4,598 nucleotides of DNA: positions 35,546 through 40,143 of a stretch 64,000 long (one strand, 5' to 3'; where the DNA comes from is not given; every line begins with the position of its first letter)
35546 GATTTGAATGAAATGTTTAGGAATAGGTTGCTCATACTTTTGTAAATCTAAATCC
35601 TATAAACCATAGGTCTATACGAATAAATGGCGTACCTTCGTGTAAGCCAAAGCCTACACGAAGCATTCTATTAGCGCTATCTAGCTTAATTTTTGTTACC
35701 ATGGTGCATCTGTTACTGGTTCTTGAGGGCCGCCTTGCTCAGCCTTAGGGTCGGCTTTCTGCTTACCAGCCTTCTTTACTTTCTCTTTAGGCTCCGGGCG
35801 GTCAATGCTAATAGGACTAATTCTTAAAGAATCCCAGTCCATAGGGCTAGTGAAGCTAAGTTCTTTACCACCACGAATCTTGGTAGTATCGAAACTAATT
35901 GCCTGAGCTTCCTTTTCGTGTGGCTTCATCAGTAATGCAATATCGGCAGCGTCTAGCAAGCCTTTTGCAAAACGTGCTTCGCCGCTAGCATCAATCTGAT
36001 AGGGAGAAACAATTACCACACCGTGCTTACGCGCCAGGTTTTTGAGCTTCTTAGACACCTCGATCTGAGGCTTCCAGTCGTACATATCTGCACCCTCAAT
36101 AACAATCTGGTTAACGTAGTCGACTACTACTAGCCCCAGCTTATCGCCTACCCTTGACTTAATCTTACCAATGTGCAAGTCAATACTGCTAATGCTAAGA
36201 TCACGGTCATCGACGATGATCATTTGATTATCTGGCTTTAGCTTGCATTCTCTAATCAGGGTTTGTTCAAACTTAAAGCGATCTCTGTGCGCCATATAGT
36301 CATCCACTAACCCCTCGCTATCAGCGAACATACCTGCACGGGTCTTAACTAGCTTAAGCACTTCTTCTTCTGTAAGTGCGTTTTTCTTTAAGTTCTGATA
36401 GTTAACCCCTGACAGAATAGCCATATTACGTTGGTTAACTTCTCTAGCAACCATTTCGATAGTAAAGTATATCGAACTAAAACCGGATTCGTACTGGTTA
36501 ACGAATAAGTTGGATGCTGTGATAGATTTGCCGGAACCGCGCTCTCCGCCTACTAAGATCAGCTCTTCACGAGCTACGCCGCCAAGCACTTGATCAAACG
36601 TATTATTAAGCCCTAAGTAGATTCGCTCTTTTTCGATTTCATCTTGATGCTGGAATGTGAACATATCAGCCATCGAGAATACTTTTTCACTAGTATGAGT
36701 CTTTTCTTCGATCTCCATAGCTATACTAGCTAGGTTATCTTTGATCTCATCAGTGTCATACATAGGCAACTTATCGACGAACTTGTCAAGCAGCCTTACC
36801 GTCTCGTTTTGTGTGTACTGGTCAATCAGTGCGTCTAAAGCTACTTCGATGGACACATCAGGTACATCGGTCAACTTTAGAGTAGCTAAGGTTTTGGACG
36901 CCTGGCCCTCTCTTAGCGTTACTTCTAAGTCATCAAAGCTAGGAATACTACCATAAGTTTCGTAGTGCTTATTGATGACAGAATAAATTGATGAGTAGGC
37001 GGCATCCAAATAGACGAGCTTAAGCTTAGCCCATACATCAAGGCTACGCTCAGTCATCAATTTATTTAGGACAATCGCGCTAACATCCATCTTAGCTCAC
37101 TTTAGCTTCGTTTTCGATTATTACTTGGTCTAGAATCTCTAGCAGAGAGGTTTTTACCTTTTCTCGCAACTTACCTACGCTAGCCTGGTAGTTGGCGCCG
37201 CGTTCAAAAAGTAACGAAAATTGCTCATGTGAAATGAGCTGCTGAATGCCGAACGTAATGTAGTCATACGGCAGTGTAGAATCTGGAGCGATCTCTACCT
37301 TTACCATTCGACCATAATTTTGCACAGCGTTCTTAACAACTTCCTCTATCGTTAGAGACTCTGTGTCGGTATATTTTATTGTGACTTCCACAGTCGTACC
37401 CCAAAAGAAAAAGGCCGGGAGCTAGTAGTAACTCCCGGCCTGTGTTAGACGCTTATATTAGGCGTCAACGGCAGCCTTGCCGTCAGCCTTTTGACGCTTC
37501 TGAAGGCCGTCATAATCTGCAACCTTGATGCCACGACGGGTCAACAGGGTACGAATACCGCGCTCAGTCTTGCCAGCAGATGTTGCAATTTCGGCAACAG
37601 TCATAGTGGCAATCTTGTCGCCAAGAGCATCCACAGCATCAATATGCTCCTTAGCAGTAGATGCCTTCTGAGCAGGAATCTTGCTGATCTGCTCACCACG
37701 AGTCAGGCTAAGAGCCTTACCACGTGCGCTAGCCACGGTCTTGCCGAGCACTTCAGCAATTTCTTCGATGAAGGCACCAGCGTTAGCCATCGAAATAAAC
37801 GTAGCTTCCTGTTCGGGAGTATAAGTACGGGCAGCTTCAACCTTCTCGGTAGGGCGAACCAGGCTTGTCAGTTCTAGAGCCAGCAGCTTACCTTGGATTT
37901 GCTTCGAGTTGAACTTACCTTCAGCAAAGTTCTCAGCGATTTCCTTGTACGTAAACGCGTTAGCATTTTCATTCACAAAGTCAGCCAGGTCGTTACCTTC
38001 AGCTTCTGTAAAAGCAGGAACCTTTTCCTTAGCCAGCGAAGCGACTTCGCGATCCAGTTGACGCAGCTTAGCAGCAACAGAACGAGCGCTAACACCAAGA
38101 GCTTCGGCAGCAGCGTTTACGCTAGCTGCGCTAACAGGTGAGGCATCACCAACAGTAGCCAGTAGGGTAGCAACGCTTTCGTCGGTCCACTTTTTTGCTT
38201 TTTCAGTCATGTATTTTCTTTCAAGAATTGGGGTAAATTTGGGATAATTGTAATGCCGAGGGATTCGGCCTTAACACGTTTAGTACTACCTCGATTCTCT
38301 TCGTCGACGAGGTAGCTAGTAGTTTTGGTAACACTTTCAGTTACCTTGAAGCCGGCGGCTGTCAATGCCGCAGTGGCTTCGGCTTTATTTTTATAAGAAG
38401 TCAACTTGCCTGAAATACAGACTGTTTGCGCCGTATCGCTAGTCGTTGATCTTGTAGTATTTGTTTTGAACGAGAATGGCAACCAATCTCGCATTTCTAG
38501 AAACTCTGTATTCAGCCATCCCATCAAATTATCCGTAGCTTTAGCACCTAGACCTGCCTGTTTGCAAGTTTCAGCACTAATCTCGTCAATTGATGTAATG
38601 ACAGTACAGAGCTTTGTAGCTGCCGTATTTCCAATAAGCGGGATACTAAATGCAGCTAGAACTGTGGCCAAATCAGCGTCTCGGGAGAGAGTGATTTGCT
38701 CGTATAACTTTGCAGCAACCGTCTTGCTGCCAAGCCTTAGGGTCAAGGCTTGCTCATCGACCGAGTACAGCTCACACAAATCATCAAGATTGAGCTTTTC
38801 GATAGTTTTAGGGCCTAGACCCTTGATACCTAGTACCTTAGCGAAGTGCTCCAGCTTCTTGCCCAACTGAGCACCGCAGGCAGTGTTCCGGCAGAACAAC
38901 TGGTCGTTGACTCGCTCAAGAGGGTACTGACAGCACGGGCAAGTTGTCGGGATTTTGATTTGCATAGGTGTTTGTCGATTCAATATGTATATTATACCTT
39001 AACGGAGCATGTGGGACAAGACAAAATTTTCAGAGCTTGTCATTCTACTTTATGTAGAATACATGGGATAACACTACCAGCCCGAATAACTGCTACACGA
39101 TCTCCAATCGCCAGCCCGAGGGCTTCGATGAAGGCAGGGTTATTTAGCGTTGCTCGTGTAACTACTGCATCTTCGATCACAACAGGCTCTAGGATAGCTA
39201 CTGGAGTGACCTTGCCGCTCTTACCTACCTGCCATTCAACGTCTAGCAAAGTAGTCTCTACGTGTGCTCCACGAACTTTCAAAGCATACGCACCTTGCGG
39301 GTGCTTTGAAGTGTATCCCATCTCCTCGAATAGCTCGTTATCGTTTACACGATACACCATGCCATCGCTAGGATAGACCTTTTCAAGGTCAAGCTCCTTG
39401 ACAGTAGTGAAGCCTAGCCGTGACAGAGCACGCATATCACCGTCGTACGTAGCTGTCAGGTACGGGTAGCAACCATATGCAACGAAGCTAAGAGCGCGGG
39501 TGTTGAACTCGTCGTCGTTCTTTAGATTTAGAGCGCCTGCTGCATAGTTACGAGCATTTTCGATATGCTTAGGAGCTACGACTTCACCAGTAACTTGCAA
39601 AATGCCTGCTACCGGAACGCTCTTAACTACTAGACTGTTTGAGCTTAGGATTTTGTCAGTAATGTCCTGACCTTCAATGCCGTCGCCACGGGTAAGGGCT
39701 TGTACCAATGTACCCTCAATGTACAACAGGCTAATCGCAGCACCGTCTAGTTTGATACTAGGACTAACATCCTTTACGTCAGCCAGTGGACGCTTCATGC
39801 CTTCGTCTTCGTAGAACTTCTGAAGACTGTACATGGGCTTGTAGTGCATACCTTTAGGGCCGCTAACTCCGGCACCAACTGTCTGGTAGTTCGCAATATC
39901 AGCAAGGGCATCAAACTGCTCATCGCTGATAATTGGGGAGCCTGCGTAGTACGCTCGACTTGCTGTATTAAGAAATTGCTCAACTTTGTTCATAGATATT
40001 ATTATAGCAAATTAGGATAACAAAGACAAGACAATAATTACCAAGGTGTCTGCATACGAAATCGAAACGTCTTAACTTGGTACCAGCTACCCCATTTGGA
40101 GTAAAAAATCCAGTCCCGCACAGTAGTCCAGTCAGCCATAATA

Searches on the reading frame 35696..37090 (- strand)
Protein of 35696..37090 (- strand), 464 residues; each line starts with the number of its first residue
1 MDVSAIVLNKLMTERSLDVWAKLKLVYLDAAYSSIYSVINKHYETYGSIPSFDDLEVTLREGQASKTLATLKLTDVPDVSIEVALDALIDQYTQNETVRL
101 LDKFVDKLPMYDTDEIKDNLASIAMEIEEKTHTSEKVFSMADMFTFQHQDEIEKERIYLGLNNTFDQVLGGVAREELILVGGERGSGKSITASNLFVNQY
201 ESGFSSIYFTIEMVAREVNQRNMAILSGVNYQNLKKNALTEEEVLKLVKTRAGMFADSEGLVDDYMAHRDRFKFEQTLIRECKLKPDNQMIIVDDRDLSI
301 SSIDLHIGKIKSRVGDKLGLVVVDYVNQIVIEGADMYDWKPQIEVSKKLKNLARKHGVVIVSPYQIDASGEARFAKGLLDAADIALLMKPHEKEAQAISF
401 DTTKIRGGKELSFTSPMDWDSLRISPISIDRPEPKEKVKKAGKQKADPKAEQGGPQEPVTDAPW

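Call 16: search_protein_families(library=phrogs, proteins=[window:35696-37090:-])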
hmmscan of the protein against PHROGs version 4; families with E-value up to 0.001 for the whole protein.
window:35696-37090:- (464 aa): 4 families
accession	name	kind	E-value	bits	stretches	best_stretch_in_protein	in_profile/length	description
phrog_19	-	DNA, RNA and nucleotide metabolism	5e-52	178.6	1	2-447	162-603/621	DnaB-like replicative helicase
phrog_243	-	DNA, RNA and nucleotide metabolism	7.5e-17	62.2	1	163-366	23-191/273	DnaB-like replicative helicase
phrog_239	-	DNA, RNA and nucleotide metabolism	1e-08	35.6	1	164-362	347-513/801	DNA primase/helicase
phrog_11530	-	unknown function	5.9e-06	27.3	1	287-376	3-90/184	-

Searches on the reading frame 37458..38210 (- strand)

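Call 16: search_protein_families(library=phrogs, proteins=[window:37458-38210:-])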
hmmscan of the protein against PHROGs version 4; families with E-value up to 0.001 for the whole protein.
window:37458-38210:- (250 aa): 1 family
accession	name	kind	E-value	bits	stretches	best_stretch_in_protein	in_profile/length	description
phrog_323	-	transcription regulation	3e-38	133.2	1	2-242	2-261/319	transcriptional regulator, D5-like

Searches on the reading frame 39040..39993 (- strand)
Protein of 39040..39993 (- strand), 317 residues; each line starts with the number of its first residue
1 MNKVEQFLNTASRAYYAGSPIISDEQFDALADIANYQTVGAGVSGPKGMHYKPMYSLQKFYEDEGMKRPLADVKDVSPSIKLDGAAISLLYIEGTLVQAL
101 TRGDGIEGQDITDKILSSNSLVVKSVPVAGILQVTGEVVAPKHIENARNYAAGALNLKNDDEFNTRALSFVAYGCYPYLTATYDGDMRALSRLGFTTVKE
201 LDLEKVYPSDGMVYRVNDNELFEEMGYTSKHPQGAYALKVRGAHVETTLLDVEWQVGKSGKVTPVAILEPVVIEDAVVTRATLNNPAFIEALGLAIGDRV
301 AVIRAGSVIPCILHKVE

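Call 16: search_protein_families(library=phrogs, proteins=[window:39040-39993:-])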
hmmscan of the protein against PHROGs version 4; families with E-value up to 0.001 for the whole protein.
window:39040-39993:- (317 aa): 2 families
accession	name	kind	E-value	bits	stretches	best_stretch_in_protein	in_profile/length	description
phrog_3359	-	DNA, RNA and nucleotide metabolism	3e-102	343.2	1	1-316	1-323/325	NAD-dependent DNA ligase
phrog_3869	-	DNA, RNA and nucleotide metabolism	4.4e-69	234.6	1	1-314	9-379/656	NAD-dependent DNA ligase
